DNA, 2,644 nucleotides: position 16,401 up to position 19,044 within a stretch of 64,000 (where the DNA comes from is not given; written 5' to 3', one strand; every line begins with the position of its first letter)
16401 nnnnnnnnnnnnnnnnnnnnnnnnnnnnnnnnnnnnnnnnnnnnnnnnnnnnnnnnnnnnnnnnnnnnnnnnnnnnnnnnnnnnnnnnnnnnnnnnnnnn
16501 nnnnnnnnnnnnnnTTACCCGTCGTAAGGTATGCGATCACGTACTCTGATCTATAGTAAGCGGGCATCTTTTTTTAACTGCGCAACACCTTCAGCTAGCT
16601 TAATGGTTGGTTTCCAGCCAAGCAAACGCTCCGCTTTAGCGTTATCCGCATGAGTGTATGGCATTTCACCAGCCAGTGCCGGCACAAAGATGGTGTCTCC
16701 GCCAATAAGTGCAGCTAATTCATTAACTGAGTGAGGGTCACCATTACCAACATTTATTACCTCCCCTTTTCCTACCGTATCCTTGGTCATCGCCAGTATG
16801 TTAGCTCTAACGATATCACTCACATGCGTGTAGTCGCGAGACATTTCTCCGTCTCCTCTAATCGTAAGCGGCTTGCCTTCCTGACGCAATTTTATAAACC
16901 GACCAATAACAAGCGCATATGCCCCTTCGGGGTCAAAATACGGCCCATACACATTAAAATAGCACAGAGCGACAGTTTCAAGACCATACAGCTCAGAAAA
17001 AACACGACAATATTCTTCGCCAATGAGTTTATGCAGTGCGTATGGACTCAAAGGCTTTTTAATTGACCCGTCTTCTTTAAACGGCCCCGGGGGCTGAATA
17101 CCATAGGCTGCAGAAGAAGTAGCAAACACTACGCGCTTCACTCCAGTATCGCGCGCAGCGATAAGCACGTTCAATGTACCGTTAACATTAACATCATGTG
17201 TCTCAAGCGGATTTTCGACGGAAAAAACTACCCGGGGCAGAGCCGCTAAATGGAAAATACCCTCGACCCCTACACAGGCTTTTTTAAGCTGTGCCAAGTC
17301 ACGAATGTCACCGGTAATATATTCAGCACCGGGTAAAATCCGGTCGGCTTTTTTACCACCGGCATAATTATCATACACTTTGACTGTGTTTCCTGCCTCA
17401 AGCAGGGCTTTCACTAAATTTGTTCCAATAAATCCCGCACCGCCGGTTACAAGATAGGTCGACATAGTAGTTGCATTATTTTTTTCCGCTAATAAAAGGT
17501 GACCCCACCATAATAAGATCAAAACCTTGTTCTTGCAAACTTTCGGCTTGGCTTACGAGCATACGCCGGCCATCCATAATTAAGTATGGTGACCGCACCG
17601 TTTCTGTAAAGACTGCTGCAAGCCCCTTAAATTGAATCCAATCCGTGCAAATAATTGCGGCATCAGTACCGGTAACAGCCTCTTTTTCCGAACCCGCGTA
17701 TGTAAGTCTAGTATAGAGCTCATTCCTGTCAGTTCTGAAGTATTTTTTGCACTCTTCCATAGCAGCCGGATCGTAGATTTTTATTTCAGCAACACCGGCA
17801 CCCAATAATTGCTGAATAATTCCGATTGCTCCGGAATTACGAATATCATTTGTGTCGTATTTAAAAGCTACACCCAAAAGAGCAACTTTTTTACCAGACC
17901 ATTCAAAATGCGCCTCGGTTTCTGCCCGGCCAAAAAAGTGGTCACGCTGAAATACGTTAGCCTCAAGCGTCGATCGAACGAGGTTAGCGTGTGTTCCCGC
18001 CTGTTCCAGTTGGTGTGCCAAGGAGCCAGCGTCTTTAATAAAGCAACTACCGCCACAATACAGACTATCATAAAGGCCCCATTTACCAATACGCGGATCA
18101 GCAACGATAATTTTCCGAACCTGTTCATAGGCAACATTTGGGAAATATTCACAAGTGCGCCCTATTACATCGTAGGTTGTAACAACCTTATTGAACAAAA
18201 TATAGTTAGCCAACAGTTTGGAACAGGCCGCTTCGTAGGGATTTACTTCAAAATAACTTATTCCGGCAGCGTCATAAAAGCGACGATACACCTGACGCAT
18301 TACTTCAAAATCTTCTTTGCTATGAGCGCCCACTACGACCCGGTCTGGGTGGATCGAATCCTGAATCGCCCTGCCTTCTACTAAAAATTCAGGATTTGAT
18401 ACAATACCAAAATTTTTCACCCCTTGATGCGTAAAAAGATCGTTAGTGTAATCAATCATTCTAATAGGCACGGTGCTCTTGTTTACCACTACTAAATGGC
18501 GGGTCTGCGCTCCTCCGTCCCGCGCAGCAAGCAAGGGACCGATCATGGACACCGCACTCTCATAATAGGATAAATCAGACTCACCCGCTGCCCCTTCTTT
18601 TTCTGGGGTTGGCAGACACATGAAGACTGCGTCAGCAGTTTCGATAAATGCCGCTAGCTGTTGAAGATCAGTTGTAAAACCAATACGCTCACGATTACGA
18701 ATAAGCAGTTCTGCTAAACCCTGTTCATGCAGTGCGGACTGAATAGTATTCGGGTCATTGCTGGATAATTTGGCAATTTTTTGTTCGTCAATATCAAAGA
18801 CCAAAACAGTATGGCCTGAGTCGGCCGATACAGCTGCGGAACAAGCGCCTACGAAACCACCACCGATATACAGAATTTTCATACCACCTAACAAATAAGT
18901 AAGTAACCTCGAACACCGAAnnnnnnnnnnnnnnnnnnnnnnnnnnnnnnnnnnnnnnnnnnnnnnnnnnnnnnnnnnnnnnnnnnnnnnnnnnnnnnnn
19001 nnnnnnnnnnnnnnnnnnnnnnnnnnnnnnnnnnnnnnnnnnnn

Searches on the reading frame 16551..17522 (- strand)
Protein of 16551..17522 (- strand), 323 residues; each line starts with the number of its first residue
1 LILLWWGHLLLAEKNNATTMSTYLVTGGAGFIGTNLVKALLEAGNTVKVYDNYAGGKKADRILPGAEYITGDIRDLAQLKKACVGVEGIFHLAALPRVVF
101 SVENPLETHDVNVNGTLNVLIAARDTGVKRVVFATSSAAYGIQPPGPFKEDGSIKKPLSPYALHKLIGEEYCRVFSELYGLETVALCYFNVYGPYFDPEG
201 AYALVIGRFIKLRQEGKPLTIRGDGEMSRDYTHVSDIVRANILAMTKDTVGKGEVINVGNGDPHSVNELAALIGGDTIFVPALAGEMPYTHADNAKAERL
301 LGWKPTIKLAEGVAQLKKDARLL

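Call 3: search_protein_families(library=pfam, proteins=[window:16551-17522:-], max_evalue=0.01)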
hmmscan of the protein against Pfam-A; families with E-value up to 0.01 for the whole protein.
window:16551-17522:- (323 aa): 10 families
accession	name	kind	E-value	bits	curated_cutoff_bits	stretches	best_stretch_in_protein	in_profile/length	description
PF01370.27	Epimerase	-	2.2e-58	198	20.9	1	24-259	2-240/240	NAD dependent epimerase/dehydratase family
PF16363.11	GDP_Man_Dehyd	-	5.3e-50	171.2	27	1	24-315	1-331/332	GDP-mannose 4,6 dehydratase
PF01073.25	3Beta_HSD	-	4e-26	92.1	22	1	24-246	1-230/280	3-beta hydroxysteroid dehydrogenase/isomerase family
PF02719.21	Polysacc_synt_2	-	6e-15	55.6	20.2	1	24-135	2-127/293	Polysaccharide biosynthesis protein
PF13460.12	NAD_binding_10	-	9.4e-10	39.1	27.2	1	27-167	1-126/184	NAD(P)H-binding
PF07993.18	NAD_binding_4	-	9.9e-08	31.9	20.1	1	79-149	82-149/258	Male sterility protein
PF04321.23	RmlD_sub_bind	-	2.6e-07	30.4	27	1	24-173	4-137/287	RmlD substrate binding domain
PF05368.20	NmrA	-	1.1e-06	29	27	1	21-136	3-107/298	NmrA-like family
PF00106.31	adh_short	-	0.00091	19.2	26.6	1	23-86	3-71/195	short chain dehydrogenase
PF08659.16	KR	-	0.001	19.5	22.6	0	21-45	1-25/180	KR domain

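Call 4: search_protein_families(library=ncbifam, proteins=[window:16551-17522:-], max_evalue=0.01)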
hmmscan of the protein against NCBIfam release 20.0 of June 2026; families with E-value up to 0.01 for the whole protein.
window:16551-17522:- (323 aa): 37 families (the best 25 are shown)
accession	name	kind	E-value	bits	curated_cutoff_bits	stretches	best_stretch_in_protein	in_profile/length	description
NF011728.1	PRK15181.1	equivalog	1.8e-52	178.5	760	1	22-274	17-279/348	Vi polysaccharide biosynthesis UDP-N-acetylglucosaminuronic acid C-4 epimerase TviC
TIGR01179.1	galE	equivalog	2.8e-44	151.3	262.3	1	24-309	3-314/332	UDP-glucose 4-epimerase GalE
TIGR04180.1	EDH_00030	hypoth_equivalog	2e-37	128.8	475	1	24-274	2-253/297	NAD-dependent 4,6-dehydratase LegB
NF007956.0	PRK10675.1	subfamily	2.5e-32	112.3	394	1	23-312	3-321/338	UDP-glucose 4-epimerase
TIGR01181.1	dTDP_gluc_dehyt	equivalog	4.3e-32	111.5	365.1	1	23-315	2-306/321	dTDP-glucose 4,6-dehydratase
TIGR02197.1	heptose_epim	equivalog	2.1e-29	102.7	274.6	1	24-314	2-307/316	ADP-glyceromanno-heptose 6-epimerase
TIGR03466.1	HpnA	hypoth_equivalog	1.3e-25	90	367.65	1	23-175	3-155/327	hopanoid-associated sugar epimerase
NF052578.1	StrlDmthSdmBMthl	equivalog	3.2e-25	89.6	600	1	22-268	2-236/328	sterol demethylase protein SdmB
NF042422.1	oxyalk_red_OleD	equivalog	1.2e-23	84.1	580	1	24-270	4-243/329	2-alkyl-3-oxoalkanoate reductase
NF008360.0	PRK11150.1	equivalog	1.1e-19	70.8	452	1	24-270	3-247/310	ADP-glyceromanno-heptose 6-epimerase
NF007490.0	PRK10084.1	subfamily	1.1e-19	70.7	649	2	155-260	161-260/361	dTDP-glucose 4,6-dehydratase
NF007582.0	PRK10217.1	equivalog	5e-19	68.6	698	1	20-260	1-253/355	dTDP-glucose 4,6-dehydratase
NF047922.1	GDPFucSynFcl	equivalog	1.8e-18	67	500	1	113-316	82-297/308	GDP-L-fucose synthase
NF042423.1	oxyalk_red_Shew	equivalog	7.2e-16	58.2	580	1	17-261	5-241/331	2-alkyl-3-oxoalkanoate reductase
TIGR02622.1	CDP_4_6_dhtase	equivalog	8.4e-16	58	278.45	1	23-140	7-133/352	CDP-glucose 4,6-dehydratase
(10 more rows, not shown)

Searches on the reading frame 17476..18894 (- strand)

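Call 3: search_protein_families(library=pfam, proteins=[window:17476-18894:-], max_evalue=0.01)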
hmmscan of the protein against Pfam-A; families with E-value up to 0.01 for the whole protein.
window:17476-18894:- (472 aa): 6 families
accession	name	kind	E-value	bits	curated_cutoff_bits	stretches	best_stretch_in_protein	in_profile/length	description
PF03721.20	UDPG_MGDP_dh_N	-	5.9e-41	140.5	27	1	5-201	1-186/187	UDP-glucose/GDP-mannose dehydrogenase family, NAD binding domain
PF03720.21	UDPG_MGDP_dh_C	-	2.6e-22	79.6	30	1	338-446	1-101/103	UDP-glucose/GDP-mannose dehydrogenase family, UDP binding domain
PF00984.24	UDPG_MGDP_dh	-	7.3e-11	42.5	25.4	1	221-313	2-92/94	UDP-glucose/GDP-mannose dehydrogenase family, central domain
PF02737.24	3HCDH_N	-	2.6e-05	24.7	22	1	8-81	3-77/180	3-hydroxyacyl-CoA dehydrogenase, NAD binding domain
PF13450.12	NAD_binding_8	-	0.0028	18.3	21.9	0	10-36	2-28/68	NAD(P)-binding Rossmann-like domain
PF01262.27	AlaDh_PNT_C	-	0.0046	16.8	23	1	6-61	30-79/214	Alanine dehydrogenase/PNT, C-terminal domain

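Call 4: search_protein_families(library=ncbifam, proteins=[window:17476-18894:-], max_evalue=0.01)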
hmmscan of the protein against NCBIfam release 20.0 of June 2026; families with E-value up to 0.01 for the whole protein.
window:17476-18894:- (472 aa): 12 families
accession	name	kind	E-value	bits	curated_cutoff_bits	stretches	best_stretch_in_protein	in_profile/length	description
TIGR03026.1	NDP-sugDHase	subfamily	1.3e-78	264.6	189.8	1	5-444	1-413/413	nucleotide sugar dehydrogenase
NF041297.1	UDPGDh_AglM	equivalog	4.5e-75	253.2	670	1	5-450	1-421/429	UDP-glucose 6-dehydrogenase AglM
NF047673.2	TeichurnBiosyTuaD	equivalog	1.8e-67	228.4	700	1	6-470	3-436/439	UDP-glucose 6-dehydrogenase TuaD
NF040825.1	UDPMaNacDH_Arch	equivalog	6.3e-29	101.1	750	1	5-448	1-403/418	UDP-N-acetyl-D-mannosamine dehydrogenase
NF011631.0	PRK15057.1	equivalog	6.1e-21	75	757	1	5-388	1-349/388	UDP-glucose 6-dehydrogenase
NF008286.0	PRK11064.1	equivalog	6.3e-14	51.4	459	1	7-425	6-402/420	UDP-N-acetyl-D-mannosamine dehydrogenase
NF011729.0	PRK15182.1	equivalog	0.00019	20.4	592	0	323-381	303-361/425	Vi polysaccharide biosynthesis UDP-N-acetylglucosamine C-6 dehydrogenase TviB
NF004783.0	PRK06129.1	equivalog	0.00083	18.8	347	1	6-79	4-78/315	3-hydroxyacyl-CoA dehydrogenase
TIGR02279.1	PaaC-3OHAcCoADH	equivalog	0.0019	17.1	669.4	1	5-53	6-54/503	3-hydroxyacyl-CoA dehydrogenase PaaH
NF006124.0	PRK08268.1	subfamily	0.0022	17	508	1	7-81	10-85/507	3-hydroxyacyl-CoA dehydrogenase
NF006143.0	PRK08293.1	equivalog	0.0042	16.4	312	0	6-80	6-82/291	3-hydroxyacyl-CoA dehydrogenase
NF005875.0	PRK07819.1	subfamily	0.0045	16.4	319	0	8-81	9-83/287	3-hydroxybutyryl-CoA dehydrogenase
